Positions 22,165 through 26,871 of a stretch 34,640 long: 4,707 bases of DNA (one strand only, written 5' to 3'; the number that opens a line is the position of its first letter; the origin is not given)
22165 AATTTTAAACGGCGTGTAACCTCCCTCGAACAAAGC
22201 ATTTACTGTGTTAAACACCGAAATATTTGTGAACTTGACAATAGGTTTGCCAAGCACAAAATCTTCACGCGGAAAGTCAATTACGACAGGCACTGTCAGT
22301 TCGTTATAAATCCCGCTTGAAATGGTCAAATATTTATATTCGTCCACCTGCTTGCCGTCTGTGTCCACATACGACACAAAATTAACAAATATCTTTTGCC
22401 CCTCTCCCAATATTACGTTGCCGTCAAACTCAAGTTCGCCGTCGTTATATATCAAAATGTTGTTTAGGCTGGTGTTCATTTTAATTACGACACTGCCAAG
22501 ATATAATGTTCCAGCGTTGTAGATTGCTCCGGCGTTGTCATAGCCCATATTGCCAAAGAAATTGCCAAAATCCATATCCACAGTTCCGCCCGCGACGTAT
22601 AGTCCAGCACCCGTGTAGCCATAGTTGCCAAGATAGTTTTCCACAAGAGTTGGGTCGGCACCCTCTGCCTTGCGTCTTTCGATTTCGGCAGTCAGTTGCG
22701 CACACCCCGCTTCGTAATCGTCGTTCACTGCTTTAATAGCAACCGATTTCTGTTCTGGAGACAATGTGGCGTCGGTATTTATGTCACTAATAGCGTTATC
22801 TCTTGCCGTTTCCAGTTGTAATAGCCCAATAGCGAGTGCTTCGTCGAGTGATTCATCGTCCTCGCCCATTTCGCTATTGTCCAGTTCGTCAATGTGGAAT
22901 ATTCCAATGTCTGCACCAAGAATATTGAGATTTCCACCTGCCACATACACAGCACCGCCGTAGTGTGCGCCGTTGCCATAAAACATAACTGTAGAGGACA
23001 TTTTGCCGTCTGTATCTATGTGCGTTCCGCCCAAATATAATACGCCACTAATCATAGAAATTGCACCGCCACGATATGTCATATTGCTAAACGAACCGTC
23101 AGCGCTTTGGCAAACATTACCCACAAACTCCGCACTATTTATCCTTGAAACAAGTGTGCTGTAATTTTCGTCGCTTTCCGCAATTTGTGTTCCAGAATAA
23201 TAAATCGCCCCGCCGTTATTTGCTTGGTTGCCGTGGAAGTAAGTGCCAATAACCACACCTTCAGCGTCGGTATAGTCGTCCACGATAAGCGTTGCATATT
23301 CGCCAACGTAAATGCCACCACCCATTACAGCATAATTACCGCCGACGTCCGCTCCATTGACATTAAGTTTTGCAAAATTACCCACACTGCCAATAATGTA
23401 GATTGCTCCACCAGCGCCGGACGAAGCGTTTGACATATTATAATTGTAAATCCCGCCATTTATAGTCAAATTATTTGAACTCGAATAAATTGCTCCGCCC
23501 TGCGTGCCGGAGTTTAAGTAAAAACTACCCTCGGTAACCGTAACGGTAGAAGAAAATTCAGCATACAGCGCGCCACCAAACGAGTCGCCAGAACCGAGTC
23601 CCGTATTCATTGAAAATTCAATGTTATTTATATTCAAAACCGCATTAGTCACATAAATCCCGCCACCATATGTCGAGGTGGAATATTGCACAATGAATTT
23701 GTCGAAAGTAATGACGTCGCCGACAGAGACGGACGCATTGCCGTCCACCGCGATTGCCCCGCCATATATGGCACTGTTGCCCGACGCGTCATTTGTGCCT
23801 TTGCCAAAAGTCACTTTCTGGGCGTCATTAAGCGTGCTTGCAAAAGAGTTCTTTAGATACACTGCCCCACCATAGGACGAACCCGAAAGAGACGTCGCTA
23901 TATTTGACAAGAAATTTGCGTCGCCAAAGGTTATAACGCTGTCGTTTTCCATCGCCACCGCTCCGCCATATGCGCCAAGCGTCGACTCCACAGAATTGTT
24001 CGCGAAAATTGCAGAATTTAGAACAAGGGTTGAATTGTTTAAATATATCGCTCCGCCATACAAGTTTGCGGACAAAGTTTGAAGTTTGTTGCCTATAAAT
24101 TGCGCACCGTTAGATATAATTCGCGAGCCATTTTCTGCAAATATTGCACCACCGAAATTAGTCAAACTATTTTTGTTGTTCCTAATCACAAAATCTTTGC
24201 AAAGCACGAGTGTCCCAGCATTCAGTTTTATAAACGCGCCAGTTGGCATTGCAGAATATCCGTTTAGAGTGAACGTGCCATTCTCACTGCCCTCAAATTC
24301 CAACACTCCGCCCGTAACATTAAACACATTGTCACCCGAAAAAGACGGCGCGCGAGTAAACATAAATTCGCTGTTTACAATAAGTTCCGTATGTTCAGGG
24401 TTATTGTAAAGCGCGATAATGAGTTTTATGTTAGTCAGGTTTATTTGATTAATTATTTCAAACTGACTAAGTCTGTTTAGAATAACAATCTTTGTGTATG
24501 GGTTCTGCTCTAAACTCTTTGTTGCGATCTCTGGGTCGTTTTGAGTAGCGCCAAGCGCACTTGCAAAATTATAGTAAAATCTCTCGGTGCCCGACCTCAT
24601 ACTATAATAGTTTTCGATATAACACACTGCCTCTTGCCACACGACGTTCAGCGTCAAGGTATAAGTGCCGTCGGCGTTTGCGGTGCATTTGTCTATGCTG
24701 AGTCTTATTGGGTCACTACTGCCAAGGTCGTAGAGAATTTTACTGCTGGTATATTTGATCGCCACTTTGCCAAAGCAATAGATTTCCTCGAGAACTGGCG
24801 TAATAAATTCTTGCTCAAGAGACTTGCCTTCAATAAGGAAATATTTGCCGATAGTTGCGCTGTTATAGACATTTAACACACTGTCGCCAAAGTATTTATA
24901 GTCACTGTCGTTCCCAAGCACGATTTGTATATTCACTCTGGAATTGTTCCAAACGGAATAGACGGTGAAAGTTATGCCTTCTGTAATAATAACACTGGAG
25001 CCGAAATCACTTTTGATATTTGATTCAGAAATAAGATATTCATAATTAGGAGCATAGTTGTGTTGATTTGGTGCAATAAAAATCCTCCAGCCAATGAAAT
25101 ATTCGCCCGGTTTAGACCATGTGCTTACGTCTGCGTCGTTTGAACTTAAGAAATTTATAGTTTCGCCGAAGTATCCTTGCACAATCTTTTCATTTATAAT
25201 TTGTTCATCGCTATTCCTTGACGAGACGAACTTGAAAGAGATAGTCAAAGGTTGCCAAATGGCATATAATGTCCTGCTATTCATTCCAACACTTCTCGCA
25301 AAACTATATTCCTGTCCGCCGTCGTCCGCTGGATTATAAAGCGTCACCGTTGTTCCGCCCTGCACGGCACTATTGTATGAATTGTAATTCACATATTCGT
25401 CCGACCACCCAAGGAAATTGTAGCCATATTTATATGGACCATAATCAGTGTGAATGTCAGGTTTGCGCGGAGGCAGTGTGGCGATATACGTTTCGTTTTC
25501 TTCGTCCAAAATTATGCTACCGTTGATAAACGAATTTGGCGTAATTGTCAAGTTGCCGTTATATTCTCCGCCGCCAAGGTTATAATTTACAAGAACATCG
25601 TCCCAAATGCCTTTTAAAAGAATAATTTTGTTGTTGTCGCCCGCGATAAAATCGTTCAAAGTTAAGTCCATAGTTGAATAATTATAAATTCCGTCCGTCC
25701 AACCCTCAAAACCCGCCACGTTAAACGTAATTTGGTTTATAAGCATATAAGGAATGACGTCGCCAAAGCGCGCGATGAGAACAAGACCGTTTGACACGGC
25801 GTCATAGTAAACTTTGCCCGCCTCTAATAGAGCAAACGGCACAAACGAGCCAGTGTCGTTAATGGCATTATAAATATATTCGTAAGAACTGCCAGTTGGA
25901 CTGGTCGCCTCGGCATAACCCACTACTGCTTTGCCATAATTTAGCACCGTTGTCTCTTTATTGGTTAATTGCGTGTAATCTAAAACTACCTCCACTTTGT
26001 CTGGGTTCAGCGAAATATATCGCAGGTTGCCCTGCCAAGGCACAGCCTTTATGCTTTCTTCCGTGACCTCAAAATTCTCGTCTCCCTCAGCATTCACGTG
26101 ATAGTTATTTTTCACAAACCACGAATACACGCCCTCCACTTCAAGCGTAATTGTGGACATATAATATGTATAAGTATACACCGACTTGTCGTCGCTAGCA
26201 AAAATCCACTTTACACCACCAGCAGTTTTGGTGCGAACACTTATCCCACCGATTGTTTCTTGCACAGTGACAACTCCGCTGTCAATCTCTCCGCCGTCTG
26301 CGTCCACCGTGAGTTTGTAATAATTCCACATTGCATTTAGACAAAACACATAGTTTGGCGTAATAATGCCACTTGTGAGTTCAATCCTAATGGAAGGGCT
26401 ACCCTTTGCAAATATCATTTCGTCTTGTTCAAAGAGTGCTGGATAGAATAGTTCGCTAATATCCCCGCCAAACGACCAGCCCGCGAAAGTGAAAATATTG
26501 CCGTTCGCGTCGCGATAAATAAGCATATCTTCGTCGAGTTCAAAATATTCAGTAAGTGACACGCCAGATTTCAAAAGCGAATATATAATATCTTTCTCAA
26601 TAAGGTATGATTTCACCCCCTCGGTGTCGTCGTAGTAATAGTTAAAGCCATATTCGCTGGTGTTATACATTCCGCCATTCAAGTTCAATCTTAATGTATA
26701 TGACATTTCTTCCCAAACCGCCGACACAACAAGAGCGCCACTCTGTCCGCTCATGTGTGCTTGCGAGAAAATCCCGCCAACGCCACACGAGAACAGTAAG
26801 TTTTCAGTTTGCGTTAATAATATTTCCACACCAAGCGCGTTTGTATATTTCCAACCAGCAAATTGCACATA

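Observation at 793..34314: A 33.5-kb single ORF encodes an 11,173-aa mosaic surface protein built from four different adhesin repeat families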

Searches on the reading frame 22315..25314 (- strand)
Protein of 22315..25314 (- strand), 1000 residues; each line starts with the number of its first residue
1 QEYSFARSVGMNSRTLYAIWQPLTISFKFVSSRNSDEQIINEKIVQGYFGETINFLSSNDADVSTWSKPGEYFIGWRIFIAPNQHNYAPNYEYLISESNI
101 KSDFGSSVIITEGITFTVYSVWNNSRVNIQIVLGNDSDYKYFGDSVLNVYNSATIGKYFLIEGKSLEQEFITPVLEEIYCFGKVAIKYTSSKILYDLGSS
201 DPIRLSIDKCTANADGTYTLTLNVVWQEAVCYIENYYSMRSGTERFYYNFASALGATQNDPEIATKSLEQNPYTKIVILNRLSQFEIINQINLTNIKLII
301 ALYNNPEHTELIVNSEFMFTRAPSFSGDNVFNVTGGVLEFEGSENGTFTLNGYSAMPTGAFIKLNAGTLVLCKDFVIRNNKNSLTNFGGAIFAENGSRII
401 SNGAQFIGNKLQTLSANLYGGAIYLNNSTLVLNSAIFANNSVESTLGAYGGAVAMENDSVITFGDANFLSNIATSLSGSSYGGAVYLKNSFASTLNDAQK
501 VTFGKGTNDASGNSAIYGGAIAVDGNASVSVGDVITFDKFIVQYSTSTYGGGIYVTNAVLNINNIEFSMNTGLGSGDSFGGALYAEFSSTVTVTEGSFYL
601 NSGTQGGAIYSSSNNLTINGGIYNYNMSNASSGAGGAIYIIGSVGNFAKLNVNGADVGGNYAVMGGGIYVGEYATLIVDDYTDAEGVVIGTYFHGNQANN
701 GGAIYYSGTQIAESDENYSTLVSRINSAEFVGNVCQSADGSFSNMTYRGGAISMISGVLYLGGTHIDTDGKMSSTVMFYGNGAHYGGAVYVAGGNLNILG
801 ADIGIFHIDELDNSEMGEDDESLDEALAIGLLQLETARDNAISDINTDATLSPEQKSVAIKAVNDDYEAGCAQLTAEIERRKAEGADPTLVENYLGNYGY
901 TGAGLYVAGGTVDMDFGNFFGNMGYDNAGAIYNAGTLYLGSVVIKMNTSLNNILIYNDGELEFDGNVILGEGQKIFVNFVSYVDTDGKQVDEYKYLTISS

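Call 8: search_protein_families(library=pfam, proteins=[window:22315-25314:-], max_evalue=0.01)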
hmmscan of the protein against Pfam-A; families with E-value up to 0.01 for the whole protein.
window:22315-25314:- (1000 aa): 0 families

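Call 77: search_protein_families(library=ncbifam, proteins=[window:22315-25314:-], max_evalue=0.01)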
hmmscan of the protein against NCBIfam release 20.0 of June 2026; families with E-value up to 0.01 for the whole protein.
window:22315-25314:- (1000 aa): 1 family
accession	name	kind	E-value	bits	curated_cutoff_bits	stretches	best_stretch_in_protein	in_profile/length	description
TIGR01376.1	POMP_repeat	repeat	0.0068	16.2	15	0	691-705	5-20/28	polymorphic outer membrane protein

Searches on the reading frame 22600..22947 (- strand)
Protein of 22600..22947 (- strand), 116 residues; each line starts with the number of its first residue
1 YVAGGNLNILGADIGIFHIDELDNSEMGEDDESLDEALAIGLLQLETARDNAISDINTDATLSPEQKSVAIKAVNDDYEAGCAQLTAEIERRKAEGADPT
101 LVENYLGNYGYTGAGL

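Call 61: search_protein_families(library=pfam, proteins=[window:22600-22947:-], max_evalue=1)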
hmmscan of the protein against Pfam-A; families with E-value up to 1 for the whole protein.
window:22600-22947:- (116 aa): 1 family
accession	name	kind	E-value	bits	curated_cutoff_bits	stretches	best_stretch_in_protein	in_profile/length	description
PF07564.17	DUF1542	-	0.054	14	24.3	1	44-83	8-47/77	Domain of Unknown Function (DUF1542)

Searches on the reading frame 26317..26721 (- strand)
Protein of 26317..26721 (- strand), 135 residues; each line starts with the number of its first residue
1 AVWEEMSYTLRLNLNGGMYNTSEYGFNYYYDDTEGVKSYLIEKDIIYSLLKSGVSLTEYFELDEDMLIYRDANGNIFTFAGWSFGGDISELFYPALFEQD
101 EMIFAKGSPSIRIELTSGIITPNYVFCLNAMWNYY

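Call 54: search_protein_families(library=pfam, alignment_id=A3, max_evalue=0.1)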
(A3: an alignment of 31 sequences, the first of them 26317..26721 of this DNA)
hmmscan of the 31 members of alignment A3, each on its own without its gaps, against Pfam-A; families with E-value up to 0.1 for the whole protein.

A. member 1, window:26317-26721:- (135 aa): 0 families

B. families by the number of members that match (of 31 scanned): 9 families
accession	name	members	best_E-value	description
PF09479.16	Flg_new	7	9.7e-10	Listeria-Bacteroides repeat domain (List_Bact_rpt)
PF18998.6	Flg_new_2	1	0.00066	Divergent InlB B-repeat domain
PF09066.15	B2-adapt-app_C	1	0.014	Beta2-adaptin appendage, C-terminal sub-domain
PF08652.17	RAI1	1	0.017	RAI1 like PD-(D/E)XK nuclease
PF19546.4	DUF6070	1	0.047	Family of unknown function (DUF6070)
PF23273.1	DUF7076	1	0.053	Domain of unknown function (DUF7076)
PF07732.21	Cu-oxidase_3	1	0.088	Multicopper oxidase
PF13209.11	DUF4017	1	0.092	Protein of unknown function (DUF4017)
PF21817.3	CapR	1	0.098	CapR homology domain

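Call 55: search_solved_structures(query=A3, max_evalue=1, show_alignments=1)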
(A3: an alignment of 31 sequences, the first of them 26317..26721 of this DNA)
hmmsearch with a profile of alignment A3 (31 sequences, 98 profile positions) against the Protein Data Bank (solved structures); distinct sequences matched with E-value up to 1: 16.
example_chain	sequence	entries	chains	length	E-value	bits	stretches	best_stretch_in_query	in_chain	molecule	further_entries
2y5p_A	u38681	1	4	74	0.0026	21.7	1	13-95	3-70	INTERNALIN B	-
9qr5_A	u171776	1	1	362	0.019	18.9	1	14-95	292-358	Internalin B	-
7st8_L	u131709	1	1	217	0.025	18.5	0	39-63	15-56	7H2.2 Fab Light Chain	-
2y5q_A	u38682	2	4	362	0.029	18.3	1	15-95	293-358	INTERNALIN B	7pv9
1m9s_A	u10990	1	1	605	0.04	17.8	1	15-95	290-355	Internalin B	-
7q4q_A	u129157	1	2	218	0.041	17.8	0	38-63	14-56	Magacizumab light chain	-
7nms_A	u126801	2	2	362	0.044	17.7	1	38-95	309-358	Internalin B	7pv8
9qr4_A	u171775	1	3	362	0.047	17.6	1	15-95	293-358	Internalin B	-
9k3t_l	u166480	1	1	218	0.073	17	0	38-71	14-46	Fab 2228 light chain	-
5tlj_C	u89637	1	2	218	0.12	16.3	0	39-75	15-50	M2191 LIGHT CHAIN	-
5ecj_F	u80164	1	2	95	0.21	15.5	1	8-68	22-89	Monobody Mb(S4)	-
9q71_H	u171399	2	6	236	0.38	14.7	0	38-85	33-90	mAb H8 light chain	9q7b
9bdh_L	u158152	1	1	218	0.52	14.3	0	39-77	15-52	Fab 45.1 Light Chain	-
5vae_B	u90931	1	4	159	0.57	14.2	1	26-67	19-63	Accessory Sec system protein Asp3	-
6zec_L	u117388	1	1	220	0.72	13.8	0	6-93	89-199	Fab fragment light chain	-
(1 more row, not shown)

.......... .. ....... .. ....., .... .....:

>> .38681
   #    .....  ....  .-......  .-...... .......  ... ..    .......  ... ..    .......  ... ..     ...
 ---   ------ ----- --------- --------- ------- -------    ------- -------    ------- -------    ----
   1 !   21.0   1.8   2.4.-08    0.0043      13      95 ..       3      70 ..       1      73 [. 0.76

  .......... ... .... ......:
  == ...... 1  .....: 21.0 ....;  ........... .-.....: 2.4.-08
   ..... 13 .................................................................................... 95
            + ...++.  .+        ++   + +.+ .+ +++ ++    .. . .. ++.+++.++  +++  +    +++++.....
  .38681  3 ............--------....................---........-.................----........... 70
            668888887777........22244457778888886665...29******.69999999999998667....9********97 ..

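Call 73: predict_structure(alignment_id=A3)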
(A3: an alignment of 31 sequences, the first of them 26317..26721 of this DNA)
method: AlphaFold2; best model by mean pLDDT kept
length: 135 residues; sequences in the alignment: 31
mean_pLDDT: 69.6   pTM: 0.62
mean pLDDT of the five models: 69.6, 62.2, 60.1, 59.6, 58.6
residues with pLDDT >= 90: 0; 70-90: 68; 50-70: 52; < 50: 15
segments of 3 or more residues with pLDDT < 50: 96-106
pLDDT, mean of each block of 10 residues (from residue 1): 79 72 74 65 68 63 81 87 68 44 49 67 81 87
secondary structure, 60 per line:
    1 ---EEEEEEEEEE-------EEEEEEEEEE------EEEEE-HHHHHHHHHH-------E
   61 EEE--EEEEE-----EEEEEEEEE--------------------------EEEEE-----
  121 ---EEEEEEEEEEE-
elements in order: E4-13 E21-30 E37-41 H43-52 E60-63 E66-70 E76-84 E111-115 E124-134

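Call 76: fold_search(model_id=the predicted structure, library=pdb)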
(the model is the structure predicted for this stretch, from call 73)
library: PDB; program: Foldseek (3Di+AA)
matches with E <= 10: 156; with E <= 0.001: 0
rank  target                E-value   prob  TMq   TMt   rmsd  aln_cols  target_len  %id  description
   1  3klq_B                1.9e-01  0.20  0.27  0.28  14.5       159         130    8  Crystal Structure of the Minor Pilin FctB from Streptococcus pyogenes 90/306S (released 2010-04-28)
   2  2kyw_MODEL_1_A        3.5e-01  0.28  0.29  0.38   7.4       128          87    8  Solution NMR Structure of a domain of adhesion exoprotein from Pediococcus pentosaceus, Northeast Structural G (released 2010-08-04)
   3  3nz3                  3.5e-01  0.10  0.20  0.24  18.4       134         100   10  Crystal structure of the mucin-binding domain of Spr1345 from Streptococcus pneumoniae (released 2011-04-20)
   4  4q1z                  4.2e-01  0.15  0.24  0.11   7.3       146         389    5  Crystal structure of a DUF4876 family protein (BT_1938) from Bacteroides thetaiotaomicron VPI-5482 at 2.50 A resolution (released 2014-04-23)
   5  3i57_A                5.8e-01  0.13  0.25  0.20   8.6       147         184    7  Type 2 repeat of the mucus binding protein MUB from Lactobacillus reuteri (released 2009-09-15)
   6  6rsn                  6.9e-01  0.20  0.28  0.38   9.5       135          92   11  SOSEKI polymerising domain (SOK4 D85A mutant) (released 2020-01-29)
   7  4kki                  6.9e-01  0.08  0.20  0.09  13.1       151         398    8  Crystal Structure of Haptocorrin in Complex with CNCbl (released 2013-07-17)
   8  5d3d_A                8.7e-01  0.11  0.23  0.17  11.2       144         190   12  Crystal structure of Staphylococcal Superantigen-Like protein 3 (released 2015-08-19)
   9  3kq4_A                8.7e-01  0.11  0.24  0.13   9.1       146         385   10  Structure of Intrinsic Factor-Cobalamin bound to its receptor Cubilin (released 2010-03-09)
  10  5d3d_B                8.7e-01  0.10  0.23  0.16  11.2       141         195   12  Crystal structure of Staphylococcal Superantigen-Like protein 3 (released 2015-08-19)
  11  1c77_B                8.7e-01  0.06  0.20  0.21  14.6       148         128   14  STAPHYLOKINASE (SAK) DIMER (released 2000-08-01)
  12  2rdh_A                9.7e-01  0.09  0.21  0.16  11.9       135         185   14  Crystal structure of Staphylococcal Superantigen-Like protein 11 (released 2007-12-18)
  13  9c65                  1.1e+00  0.07  0.21  0.17  11.9       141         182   13  Crystal structure of Staphylococcal Superantigen-Like protein 11 in complex with SB618 (released 2025-06-18)
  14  2rdh_B                1.1e+00  0.09  0.23  0.17  12.4       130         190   14  Crystal structure of Staphylococcal Superantigen-Like protein 11 (released 2007-12-18)
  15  4dxf_B                1.2e+00  0.10  0.24  0.20  12.1       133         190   10  Crystal structure of Staphylococcal Superantigen-Like protein 4 (released 2012-09-19)
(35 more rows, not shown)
